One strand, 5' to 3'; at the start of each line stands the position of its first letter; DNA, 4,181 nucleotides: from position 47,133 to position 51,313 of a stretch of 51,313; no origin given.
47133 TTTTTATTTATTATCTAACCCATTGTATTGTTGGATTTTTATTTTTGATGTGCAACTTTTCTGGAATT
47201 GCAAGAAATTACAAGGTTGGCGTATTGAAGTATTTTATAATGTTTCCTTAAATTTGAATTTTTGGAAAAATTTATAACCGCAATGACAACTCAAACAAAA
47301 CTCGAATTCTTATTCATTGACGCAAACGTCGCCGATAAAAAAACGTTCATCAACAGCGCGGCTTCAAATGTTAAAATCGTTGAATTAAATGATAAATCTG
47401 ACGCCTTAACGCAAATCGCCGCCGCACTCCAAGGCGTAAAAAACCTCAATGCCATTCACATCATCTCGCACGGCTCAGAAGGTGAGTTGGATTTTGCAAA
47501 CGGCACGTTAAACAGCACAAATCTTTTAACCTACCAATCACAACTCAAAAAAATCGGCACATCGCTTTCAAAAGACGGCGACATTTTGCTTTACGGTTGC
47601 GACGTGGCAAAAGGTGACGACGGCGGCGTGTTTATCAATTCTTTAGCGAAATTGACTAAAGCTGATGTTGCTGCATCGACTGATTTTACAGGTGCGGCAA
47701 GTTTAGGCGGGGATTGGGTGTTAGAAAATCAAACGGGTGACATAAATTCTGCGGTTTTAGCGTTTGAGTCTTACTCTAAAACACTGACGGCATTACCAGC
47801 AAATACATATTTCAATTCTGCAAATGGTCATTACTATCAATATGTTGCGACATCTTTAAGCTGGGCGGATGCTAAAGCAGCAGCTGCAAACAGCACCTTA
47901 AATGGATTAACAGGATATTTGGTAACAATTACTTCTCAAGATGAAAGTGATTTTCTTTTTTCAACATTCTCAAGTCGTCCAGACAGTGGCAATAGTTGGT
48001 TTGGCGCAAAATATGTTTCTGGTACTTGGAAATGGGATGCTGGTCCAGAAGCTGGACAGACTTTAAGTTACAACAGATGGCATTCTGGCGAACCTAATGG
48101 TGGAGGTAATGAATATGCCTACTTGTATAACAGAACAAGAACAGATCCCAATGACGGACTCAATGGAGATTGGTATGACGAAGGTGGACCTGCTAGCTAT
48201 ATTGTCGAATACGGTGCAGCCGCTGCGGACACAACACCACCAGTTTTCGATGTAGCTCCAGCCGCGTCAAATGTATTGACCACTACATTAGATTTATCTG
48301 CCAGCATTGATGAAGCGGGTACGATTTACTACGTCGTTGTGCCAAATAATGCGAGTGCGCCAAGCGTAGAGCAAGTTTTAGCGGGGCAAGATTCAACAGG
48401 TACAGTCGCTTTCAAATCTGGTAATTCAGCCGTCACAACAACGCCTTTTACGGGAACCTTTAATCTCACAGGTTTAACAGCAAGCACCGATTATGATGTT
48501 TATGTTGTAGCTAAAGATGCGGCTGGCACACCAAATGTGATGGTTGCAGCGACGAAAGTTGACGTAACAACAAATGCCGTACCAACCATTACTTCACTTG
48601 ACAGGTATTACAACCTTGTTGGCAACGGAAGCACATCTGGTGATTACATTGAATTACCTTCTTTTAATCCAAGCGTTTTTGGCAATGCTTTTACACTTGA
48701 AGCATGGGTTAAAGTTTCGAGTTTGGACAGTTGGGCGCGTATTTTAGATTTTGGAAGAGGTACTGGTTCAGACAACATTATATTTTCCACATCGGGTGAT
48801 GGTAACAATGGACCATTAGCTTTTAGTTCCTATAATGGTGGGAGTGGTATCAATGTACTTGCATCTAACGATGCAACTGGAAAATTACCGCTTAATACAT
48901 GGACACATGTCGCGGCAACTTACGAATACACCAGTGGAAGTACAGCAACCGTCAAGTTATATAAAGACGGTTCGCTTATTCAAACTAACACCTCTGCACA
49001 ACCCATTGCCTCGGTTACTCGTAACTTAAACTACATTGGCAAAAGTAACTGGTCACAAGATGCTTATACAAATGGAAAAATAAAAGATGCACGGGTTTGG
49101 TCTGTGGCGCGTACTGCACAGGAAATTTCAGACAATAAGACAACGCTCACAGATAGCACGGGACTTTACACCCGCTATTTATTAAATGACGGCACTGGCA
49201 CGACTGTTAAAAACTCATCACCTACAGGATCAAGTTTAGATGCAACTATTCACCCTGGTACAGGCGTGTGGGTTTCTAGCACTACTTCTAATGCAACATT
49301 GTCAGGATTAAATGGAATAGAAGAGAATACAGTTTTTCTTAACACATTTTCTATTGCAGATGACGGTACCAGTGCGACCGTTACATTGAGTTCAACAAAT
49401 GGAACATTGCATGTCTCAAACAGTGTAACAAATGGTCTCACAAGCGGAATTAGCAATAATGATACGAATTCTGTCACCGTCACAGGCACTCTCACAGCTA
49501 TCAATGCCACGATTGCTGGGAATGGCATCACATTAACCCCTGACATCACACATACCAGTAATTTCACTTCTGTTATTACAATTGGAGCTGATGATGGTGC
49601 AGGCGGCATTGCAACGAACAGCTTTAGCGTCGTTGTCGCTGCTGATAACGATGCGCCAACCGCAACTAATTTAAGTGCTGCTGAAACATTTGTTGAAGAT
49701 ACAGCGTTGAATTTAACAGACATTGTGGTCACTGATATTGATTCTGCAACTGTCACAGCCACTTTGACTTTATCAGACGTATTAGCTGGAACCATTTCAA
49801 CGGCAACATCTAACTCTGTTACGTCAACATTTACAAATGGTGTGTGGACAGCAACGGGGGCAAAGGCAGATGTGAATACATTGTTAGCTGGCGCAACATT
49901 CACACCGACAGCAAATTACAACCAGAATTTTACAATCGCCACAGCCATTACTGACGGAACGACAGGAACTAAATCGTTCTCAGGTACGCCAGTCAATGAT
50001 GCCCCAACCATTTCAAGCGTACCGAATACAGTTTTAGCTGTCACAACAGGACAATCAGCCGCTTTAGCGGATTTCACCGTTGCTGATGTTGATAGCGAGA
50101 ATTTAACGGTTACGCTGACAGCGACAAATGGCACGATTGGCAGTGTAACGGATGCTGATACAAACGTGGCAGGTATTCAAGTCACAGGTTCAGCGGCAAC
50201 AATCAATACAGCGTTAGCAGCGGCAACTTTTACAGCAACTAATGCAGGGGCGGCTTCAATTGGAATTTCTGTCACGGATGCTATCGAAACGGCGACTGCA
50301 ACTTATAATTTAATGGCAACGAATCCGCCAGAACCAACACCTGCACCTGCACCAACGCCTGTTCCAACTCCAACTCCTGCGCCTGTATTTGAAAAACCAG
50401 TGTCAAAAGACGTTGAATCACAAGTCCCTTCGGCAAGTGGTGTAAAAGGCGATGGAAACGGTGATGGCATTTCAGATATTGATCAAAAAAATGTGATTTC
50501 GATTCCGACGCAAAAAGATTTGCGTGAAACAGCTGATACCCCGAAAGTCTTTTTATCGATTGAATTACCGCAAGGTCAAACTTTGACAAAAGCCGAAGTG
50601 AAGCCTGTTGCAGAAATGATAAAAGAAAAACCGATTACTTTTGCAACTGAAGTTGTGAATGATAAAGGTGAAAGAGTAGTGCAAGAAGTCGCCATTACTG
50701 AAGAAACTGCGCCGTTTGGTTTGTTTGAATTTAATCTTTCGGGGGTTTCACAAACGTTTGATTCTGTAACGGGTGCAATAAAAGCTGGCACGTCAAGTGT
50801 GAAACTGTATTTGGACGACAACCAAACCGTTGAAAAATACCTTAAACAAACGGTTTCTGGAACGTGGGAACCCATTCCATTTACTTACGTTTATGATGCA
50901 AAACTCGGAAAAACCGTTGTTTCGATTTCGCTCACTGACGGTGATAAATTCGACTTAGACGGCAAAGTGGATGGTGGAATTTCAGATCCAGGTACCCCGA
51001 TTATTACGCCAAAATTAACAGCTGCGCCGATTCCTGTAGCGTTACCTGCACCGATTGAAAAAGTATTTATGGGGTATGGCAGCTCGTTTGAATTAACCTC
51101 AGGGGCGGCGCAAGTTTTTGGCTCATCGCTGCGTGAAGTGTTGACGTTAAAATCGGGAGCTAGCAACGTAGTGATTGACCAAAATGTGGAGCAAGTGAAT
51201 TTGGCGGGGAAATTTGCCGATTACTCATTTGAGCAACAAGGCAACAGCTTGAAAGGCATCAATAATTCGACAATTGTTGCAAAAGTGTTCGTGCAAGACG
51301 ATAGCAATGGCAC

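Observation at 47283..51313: Giant lectin-rich surface protein gene that the ORF track does not show (ORF runs off the window)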

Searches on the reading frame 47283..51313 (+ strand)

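Call 4: search_protein_families(library=pfam, proteins=[window:47283-51313:+], max_evalue=1)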
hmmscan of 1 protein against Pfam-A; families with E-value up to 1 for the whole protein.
window:47283-51313:+ (1343 aa): 4 families
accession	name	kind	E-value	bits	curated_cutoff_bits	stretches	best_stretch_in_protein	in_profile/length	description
PF14252.11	DUF4347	-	4.1e-52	176.7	24.6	1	10-162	2-153/164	Domain of unknown function (DUF4347)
PF13385.13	Laminin_G_3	-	1.4e-29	103.6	27.6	1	452-616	3-151/151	Concanavalin A-like lectin/glucanases superfamily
PF00059.27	Lectin_C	-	0.00042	21.5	22.6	1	193-282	4-85/107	Lectin C-type domain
PF00041.27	fn3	-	0.052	14.2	25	1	376-415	35-73/84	Fibronectin type III domain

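Call 5: search_protein_families(library=ncbifam, proteins=[window:47283-51313:+], max_evalue=1)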
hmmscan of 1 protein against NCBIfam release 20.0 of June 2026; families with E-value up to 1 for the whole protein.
window:47283-51313:+ (1343 aa): 2 families
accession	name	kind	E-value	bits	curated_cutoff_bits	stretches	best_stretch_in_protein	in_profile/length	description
NF041766.1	choice_anch_U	domain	3.8e-10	40.5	32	1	1142-1240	6-91/92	choice-of-anchor U domain-containing protein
NF008080.0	PRK10819.1-1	equivalog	0.0059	16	418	1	973-1045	44-120/252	TonB system transport protein TonB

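Call 9: find_related_loci(query=window:47283-51313:+, collection=genome_contigs, flank=10000)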
Query window:47283-51313:+ (1343 aa) in genome_contigs; peptide patterns used: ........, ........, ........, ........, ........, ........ (x = any residue, [..] = any of these).
188 stretches matched a pattern; 147 encode a relative of the query (tblastn E <= 1e-3); the best 80 are kept; 80 distinct loci.
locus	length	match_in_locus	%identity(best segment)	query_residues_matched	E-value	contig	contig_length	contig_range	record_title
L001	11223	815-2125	80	1033-1343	3e-153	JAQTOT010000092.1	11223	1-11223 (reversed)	MAG: Methylococcales bacterium isolate STB_1 NODE_14905_length_11223_cov_3.072819_Sandtown_B, whole genome shotgun seque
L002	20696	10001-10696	35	454-702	6e-31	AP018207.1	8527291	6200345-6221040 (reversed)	Calothrix brevissima NIES-22 DNA, nearly complete genome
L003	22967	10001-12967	37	452-651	1e-30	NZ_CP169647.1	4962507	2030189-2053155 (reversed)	Microcystis sp. BLCC-F210 chromosome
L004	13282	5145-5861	42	454-663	3e-29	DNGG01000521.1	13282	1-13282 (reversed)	MAG TPA_asm: Cyanobacteria bacterium UBA11372 contig_5030, whole genome shotgun sequence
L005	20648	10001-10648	34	409-646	1e-29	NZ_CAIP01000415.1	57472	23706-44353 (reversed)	Microcystis sp. T1-4, whole genome shotgun sequence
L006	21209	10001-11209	42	443-666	1e-28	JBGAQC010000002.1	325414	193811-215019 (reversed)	MAG: Chitinophagaceae bacterium isolate MAG_AAO_H10.13 AAOH10-13_opera_contig_134, whole genome shotgun sequence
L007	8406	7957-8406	40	454-615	3e-28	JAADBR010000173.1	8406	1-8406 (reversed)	MAG: Microcystis aeruginosa W13-11 Ga0187992_100366, whole genome shotgun sequence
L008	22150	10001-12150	36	409-655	4e-28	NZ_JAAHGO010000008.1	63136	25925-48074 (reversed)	MAG: Okeania sp. SIO2C9 2C9_NODE_8, whole genome shotgun sequence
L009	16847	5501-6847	34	419-656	1e-27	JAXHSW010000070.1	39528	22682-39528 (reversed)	MAG: Cyanobacteriota bacterium isolate MAG08_tar_biofilm MAG08_70, whole genome shotgun sequence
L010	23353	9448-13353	40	454-649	2e-27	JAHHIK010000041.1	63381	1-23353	MAG: Tolypothrix carrinoi HA7290-LM1 JAESGF010000126.1, whole genome shotgun sequence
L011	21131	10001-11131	40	454-667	4e-27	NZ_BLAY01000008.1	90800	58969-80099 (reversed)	Microseira wollei NIES-4236 sequence008, whole genome shotgun sequence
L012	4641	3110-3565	41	454-617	6e-27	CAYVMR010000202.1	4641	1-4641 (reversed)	MAG TPA_asm: uncultured bacterium isolate SRP319275_co3_157 genome assembly, contig: NODE_17104_length_4641_cov_4.473179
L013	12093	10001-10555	38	454-646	5e-27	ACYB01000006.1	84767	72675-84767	Raphidiopsis brookii D9 D9_1147, whole genome shotgun sequence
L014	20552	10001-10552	35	466-660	6e-27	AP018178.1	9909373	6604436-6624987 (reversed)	Calothrix sp. NIES-2100 DNA, nearly complete genome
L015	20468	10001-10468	37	455-618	1e-26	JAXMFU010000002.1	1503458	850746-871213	MAG: Candidatus Competibacteraceae bacterium isolate STL-PRO95 C1.169.fa-2, whole genome shotgun sequence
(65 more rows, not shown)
